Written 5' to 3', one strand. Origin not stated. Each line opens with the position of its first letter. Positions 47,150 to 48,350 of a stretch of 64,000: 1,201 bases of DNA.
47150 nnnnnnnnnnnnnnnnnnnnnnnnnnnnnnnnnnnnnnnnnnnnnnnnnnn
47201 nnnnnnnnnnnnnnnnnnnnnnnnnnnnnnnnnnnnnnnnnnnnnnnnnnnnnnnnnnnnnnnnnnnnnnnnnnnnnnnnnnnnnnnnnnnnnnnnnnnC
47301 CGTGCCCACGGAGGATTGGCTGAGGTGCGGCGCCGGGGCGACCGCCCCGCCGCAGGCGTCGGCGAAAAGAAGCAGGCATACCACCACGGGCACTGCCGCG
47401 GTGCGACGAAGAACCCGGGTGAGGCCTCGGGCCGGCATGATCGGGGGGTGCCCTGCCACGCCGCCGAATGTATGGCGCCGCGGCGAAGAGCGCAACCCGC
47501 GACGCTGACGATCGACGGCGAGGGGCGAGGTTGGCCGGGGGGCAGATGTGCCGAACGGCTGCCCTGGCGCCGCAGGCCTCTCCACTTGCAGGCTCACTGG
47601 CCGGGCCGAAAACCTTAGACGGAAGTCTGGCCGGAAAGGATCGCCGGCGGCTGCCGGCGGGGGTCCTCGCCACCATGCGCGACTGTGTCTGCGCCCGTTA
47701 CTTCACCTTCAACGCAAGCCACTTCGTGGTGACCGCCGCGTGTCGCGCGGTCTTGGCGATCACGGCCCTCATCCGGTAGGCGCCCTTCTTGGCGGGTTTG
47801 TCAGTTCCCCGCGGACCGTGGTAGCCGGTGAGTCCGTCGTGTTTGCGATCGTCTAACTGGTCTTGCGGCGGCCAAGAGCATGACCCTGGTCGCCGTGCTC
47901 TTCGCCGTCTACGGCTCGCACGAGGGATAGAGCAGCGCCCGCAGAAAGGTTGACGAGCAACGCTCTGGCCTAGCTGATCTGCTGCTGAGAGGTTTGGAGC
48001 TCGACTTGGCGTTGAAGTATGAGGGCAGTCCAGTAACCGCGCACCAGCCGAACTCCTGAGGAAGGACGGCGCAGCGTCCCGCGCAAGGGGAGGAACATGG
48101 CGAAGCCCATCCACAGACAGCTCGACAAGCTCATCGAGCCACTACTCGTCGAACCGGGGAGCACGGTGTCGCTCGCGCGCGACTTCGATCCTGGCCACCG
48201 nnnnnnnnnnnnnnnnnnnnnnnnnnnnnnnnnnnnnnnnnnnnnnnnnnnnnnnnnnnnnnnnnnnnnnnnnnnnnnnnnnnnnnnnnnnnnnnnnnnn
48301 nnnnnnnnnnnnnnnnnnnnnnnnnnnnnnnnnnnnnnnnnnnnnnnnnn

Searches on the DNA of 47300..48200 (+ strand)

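Call 78: search_rna_families(source=window, start=47300, end=48200, threshold=evalue, max_evalue=1)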
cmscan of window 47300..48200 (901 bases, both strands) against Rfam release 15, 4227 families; matches with E-value up to 1: 0.
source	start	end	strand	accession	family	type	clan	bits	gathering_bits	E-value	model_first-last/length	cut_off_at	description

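Call 82: search_dna_similar(query=window:47507-48096:+, collection=plasmids, mode=distant, max_rows=5)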
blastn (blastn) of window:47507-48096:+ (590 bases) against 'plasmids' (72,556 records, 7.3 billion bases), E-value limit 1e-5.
No match.

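Call 83: search_dna_similar(query=window:47507-48096:+, collection=phages, mode=distant, max_rows=5)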
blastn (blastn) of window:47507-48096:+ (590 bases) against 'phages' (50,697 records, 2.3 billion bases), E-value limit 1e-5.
No match.
